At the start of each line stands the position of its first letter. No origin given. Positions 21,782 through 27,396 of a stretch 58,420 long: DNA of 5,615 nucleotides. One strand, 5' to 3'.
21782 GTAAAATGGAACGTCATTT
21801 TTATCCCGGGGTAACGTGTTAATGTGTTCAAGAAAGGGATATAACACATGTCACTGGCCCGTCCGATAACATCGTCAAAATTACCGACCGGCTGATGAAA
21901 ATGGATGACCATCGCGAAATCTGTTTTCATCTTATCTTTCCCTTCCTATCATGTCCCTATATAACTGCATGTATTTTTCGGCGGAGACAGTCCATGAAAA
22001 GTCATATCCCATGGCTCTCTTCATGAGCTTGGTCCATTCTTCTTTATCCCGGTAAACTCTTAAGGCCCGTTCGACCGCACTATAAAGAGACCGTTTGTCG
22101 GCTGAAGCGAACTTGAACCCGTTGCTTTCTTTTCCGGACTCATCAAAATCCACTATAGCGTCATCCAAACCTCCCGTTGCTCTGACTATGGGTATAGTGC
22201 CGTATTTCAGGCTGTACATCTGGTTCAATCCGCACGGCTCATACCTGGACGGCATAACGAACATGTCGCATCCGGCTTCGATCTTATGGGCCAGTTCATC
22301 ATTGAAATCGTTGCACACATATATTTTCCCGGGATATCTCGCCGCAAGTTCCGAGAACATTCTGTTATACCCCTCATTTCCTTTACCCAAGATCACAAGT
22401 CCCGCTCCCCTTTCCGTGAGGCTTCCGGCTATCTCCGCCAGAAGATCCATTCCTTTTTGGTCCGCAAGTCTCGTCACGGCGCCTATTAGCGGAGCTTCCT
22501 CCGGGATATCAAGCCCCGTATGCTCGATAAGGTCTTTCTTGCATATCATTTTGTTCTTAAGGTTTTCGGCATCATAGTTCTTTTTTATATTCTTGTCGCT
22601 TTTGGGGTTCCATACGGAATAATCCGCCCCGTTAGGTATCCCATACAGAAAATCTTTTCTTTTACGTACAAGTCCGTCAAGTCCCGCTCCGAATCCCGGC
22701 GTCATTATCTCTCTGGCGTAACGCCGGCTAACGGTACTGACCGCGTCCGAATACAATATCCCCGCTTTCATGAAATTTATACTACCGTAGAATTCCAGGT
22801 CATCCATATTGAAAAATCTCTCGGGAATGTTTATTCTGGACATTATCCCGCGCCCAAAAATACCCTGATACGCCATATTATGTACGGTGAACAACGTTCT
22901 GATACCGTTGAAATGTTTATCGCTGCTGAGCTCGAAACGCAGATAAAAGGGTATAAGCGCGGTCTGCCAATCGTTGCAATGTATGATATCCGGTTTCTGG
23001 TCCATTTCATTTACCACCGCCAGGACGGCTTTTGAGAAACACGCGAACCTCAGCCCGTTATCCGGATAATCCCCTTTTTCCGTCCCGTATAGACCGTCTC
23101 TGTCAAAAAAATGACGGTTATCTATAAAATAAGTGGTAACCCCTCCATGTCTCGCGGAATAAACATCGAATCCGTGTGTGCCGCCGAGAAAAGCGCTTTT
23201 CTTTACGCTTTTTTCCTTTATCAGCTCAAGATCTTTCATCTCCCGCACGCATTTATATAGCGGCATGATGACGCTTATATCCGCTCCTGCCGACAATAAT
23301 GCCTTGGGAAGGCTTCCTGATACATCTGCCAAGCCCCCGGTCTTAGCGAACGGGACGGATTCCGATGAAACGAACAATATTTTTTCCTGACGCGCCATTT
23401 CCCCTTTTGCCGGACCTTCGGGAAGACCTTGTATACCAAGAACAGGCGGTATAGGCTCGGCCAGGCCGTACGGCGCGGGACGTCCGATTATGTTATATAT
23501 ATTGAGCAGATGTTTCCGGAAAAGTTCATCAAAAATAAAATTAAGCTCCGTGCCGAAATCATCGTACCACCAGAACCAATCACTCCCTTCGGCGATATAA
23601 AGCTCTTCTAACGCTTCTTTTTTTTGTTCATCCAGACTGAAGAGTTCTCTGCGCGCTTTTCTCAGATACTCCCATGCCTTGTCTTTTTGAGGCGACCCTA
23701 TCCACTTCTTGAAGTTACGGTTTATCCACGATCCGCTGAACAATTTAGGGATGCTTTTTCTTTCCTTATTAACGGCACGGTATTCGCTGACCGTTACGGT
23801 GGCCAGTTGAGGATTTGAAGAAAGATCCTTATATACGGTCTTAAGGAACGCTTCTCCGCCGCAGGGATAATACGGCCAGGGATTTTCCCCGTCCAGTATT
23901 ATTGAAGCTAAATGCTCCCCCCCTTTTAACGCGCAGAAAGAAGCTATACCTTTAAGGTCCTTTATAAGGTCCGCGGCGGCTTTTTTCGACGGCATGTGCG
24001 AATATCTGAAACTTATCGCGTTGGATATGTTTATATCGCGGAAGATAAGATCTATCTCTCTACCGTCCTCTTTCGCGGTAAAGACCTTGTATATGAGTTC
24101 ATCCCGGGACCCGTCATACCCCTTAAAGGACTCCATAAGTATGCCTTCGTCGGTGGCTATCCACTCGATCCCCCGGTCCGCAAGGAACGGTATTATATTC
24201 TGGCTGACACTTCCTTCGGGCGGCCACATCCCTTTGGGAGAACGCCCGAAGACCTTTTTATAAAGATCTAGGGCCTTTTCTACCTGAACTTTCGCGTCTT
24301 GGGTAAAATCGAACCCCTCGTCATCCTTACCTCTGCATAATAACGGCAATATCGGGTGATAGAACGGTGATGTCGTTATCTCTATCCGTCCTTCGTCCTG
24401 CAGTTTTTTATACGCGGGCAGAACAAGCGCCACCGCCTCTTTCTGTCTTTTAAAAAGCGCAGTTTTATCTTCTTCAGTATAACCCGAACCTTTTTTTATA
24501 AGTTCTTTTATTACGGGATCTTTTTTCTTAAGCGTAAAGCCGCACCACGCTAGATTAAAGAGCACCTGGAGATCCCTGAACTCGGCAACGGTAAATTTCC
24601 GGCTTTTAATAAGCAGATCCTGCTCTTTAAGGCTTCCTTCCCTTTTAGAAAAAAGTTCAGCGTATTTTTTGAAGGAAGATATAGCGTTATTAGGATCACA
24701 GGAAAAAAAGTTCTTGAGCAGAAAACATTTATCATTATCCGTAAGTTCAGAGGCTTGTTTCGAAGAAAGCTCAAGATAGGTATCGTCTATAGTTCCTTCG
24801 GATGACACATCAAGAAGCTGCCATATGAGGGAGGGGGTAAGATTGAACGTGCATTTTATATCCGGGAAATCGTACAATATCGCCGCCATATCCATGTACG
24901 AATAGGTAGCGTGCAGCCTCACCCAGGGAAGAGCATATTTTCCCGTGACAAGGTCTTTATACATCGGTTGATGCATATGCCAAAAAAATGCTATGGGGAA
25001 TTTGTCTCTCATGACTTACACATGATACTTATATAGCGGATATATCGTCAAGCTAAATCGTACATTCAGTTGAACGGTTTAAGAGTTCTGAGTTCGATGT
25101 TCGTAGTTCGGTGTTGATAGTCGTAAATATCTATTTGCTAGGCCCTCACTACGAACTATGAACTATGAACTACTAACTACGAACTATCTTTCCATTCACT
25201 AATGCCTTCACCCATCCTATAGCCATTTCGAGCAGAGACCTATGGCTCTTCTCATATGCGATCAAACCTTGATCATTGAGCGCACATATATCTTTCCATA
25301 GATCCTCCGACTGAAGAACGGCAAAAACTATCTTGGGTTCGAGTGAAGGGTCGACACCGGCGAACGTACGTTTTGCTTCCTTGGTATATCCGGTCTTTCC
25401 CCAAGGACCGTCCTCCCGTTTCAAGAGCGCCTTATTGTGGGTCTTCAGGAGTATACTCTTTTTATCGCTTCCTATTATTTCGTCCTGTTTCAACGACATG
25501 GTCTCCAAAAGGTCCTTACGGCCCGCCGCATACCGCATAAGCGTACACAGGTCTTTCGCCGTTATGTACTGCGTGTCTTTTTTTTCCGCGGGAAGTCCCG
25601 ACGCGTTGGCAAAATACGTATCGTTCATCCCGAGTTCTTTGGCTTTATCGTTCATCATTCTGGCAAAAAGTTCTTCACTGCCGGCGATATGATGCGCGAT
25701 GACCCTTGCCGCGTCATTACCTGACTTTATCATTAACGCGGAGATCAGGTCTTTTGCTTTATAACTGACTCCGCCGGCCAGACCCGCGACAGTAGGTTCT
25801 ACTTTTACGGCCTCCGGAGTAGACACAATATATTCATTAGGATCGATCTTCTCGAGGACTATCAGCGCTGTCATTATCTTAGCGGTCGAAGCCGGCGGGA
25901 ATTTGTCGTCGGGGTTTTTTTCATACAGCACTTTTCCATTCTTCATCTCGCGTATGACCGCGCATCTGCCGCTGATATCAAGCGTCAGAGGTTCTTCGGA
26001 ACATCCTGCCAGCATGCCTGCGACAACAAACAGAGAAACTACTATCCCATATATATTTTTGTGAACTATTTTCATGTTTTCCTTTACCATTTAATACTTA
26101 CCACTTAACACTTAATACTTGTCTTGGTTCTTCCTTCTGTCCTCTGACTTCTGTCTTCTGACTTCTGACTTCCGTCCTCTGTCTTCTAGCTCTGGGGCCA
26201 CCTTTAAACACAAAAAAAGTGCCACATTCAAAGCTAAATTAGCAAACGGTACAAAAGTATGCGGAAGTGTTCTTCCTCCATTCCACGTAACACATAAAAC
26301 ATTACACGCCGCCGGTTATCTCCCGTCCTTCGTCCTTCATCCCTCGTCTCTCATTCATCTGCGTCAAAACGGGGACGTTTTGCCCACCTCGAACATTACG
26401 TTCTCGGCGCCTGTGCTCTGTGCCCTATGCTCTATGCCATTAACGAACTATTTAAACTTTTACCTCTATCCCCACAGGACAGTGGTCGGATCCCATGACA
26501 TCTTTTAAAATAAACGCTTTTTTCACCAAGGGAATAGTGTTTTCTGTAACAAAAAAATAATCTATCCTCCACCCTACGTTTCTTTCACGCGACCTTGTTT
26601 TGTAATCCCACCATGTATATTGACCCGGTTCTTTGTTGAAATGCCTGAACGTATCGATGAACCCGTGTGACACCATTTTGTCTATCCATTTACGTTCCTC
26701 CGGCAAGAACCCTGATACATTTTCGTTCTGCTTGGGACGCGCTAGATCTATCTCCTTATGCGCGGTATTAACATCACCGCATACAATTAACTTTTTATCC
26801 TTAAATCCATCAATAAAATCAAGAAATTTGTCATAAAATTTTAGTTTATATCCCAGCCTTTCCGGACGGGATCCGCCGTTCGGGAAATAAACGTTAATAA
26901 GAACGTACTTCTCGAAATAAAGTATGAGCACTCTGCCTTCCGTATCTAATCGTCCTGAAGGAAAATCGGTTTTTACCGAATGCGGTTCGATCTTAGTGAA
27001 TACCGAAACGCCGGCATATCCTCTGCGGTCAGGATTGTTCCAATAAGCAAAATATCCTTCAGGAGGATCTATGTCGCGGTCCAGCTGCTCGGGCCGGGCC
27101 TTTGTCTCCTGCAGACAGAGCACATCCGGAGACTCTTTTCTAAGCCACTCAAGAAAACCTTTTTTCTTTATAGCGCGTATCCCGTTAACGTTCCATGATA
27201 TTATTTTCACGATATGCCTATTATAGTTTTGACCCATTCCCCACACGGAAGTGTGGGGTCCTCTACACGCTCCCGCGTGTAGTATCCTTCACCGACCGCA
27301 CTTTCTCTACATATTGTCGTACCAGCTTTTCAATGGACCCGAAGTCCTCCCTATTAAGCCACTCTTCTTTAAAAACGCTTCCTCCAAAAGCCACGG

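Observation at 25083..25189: ORF-less inverted heptamer-array hairpins in inter-operon gaps (representative locus; at least four clean examples)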

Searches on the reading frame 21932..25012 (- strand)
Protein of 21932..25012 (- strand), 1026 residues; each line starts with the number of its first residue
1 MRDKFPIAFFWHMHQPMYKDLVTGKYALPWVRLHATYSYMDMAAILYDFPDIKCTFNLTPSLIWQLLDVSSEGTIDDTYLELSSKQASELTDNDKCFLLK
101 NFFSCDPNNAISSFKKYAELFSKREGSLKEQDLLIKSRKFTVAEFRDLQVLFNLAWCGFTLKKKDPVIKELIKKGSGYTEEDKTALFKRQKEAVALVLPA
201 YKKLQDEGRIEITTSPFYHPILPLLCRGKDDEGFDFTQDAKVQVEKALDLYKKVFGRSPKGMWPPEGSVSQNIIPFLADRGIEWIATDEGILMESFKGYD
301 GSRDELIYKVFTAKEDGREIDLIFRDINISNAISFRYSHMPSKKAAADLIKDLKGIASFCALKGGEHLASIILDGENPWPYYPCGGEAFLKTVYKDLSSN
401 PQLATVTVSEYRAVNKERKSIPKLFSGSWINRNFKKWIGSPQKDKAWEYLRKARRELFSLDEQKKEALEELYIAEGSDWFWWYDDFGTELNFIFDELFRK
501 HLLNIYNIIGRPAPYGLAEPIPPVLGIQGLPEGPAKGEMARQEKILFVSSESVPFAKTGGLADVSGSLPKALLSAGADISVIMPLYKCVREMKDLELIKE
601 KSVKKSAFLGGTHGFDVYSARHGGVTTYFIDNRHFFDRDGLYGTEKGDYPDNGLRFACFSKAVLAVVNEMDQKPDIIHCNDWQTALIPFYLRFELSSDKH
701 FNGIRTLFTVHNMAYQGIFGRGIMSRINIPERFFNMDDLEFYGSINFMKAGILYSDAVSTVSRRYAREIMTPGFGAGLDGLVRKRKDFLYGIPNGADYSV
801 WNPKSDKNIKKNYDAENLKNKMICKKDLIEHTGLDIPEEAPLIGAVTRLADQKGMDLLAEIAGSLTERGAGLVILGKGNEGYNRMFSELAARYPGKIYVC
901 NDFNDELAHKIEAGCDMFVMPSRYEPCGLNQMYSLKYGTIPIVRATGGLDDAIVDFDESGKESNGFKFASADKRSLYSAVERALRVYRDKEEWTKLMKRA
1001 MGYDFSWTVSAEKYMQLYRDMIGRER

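Call 10: search_protein_families(library=pfam, proteins=[window:21932-25012:-])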
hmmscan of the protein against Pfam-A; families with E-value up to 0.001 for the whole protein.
window:21932-25012:- (1026 aa): 4 families
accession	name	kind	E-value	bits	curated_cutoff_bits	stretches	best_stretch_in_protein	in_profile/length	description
PF08323.17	Glyco_transf_5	-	1.3e-86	290.6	22.7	1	544-783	1-238/239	Starch synthase catalytic domain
PF03065.20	Glyco_hydro_57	-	2.7e-62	211.2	21.2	1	8-418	1-285/291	Glycosyl hydrolase family 57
PF00534.26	Glycos_transf_1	-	3.8e-14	53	26.4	1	834-993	9-165/172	Glycosyl transferases group 1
PF13692.12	Glyco_trans_1_4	-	4.2e-10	40.5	27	1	841-984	2-140/142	Glycosyl transferases group 1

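Call 53: find_encoding_contigs(protein=window:21932-25012:-, flank=3000, max_places=5)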
Protein window:21932-25012:- (1026 aa): no gene with exactly this product is on record in the collection.

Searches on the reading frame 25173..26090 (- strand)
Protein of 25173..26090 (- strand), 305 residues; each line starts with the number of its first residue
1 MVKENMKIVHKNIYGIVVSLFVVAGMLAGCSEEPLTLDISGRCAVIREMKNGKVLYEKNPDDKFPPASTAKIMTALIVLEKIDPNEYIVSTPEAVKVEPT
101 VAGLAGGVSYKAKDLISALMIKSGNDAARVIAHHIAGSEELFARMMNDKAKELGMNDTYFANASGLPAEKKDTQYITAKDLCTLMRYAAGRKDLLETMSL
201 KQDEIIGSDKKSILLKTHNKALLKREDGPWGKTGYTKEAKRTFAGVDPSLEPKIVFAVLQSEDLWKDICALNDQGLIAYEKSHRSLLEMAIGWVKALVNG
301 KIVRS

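Call 10: search_protein_families(library=pfam, proteins=[window:25173-26090:-])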
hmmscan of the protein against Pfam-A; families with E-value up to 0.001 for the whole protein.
window:25173-26090:- (305 aa): 4 families
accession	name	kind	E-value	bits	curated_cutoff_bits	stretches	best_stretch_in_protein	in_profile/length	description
PF00768.25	Peptidase_S11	-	8.2e-43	147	27.6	1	38-245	9-221/239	D-alanyl-D-alanine carboxypeptidase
PF13354.11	Beta-lactamase2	-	2.6e-13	50.3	22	1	45-186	3-144/214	Beta-lactamase enzyme family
PF02113.21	Peptidase_S13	-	4e-09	36.2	22.8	1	44-86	20-63/444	D-Ala-D-Ala carboxypeptidase 3 (S13) family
PF00905.27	Transpeptidase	-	6.9e-05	22.6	22.1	0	49-107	8-85/299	Penicillin binding protein transpeptidase domain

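Call 11: find_encoding_contigs(protein=window:25173-26090:-, flank=3000, max_places=10)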
Protein window:25173-26090:- (305 aa): no gene with exactly this product is on record in the collection.

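Call 14: find_related_loci(query=window:25173-26090:-, collection=genome_contigs, flank=10000)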
Query window:25173-26090:- (305 aa) in genome_contigs; peptide patterns used: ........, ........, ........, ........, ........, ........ (x = any residue, [..] = any of these).
73 stretches matched a pattern; 43 encode a relative of the query (tblastn E <= 1e-3); 43 distinct loci.
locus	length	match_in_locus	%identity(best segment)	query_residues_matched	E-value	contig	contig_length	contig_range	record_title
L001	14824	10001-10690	36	34-267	7e-40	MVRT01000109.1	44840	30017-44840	MAG: Syntrophorhabdus sp. PtaU1.Bin153 A4E65_contig000109, whole genome shotgun sequence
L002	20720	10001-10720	38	26-274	6e-38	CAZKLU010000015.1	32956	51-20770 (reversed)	MAG TPA_asm: uncultured Oscillospiraceae bacterium isolate SRP222994_co1_565 genome assembly, contig: NODE_2450_length_3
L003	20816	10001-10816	36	16-291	2e-36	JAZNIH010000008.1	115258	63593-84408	MAG: Acutalibacteraceae bacterium isolate T1900044687_TS20190153.MAGScoT_cleanbin_000020 SGB_1728_k141_1396706, whole ge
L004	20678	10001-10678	36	38-263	4e-34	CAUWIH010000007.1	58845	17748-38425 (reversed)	MAG: uncultured Megamonas sp. isolate SRS10476985__bin114 genome assembly, contig: SRS10476985_NODE_606_length_58845_cov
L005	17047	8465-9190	38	38-275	4e-38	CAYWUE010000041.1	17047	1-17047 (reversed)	MAG TPA_asm: uncultured Eubacterium sp. isolate SRP225648_co1_617 genome assembly, contig: NODE_8247_length_17047_cov_7.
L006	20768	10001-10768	35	38-300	4e-33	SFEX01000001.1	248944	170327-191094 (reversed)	MAG: Clostridiales bacterium isolate W0P37.007 Contig6, whole genome shotgun sequence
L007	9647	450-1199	32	34-281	4e-33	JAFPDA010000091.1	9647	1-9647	MAG: Lachnospiraceae bacterium isolate RGIG1032 Dairy_cattle_Rectum.Co__c2316135, whole genome shotgun sequence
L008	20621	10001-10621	39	38-243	2e-32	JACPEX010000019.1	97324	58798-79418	MAG: Candidatus Daviesbacteria bacterium isolate NC_groundwater_346_Ag_B-0.1um_38_13 GD18-4_B1_scaffold_413311, whole ge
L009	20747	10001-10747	32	44-280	2e-31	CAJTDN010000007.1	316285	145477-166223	Lachnospiraceae bacterium isolate A96_90.MI.DSS genome assembly, contig: MGBC000092.7, whole genome shotgun sequence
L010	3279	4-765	33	38-279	4e-31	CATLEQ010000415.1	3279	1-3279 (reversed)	MAG TPA_asm: uncultured Lachnospiraceae bacterium isolate MGG09882_1680015442 genome assembly, contig: ERR3199637_14644,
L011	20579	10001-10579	38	8-187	1e-27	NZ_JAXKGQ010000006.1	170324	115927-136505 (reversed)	MAG: Terrisporobacter sp. isolate DOME_MAG_9599 9599_D0123_k141_11524, whole genome shotgun sequence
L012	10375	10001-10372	43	39-162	4e-27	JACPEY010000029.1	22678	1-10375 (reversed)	MAG: Candidatus Daviesbacteria bacterium isolate NC_groundwater_347_Ag_B-0.1um_39_21 GD18-4_B1_scaffold_389483, whole ge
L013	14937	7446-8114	33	62-271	2e-26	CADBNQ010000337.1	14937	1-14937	MAG: uncultured Lachnospiraceae bacterium isolate RUG14137 genome assembly, contig: RUG14137_asm_337, whole genome shotg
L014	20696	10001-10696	34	8-243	1e-28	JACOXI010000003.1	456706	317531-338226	MAG: Candidatus Daviesbacteria bacterium isolate NC_groundwater_149_Ag_S-0.1um_39_14 S4_GD2017_2_S1_scaffold_3, whole ge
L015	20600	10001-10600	34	43-244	1e-23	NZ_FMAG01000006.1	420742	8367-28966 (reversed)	Rhizobium multihospitium strain HAMBI 2975, whole genome shotgun sequence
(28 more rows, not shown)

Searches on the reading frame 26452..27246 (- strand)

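Call 37: search_protein_families(library=pfam, proteins=[window:26452-27246:-], max_evalue=0.01)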
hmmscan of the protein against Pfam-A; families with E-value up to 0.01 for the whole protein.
window:26452-27246:- (264 aa): 2 families
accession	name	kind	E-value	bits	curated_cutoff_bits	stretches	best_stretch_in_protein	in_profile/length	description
PF03372.29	Exo_endo_phos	-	1.5e-32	113.5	24.5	1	16-255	1-225/225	Endonuclease/Exonuclease/phosphatase family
PF14529.12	Exo_endo_phos_2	-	6.8e-05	23.1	27.4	1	115-258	2-116/117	Endonuclease-reverse transcriptase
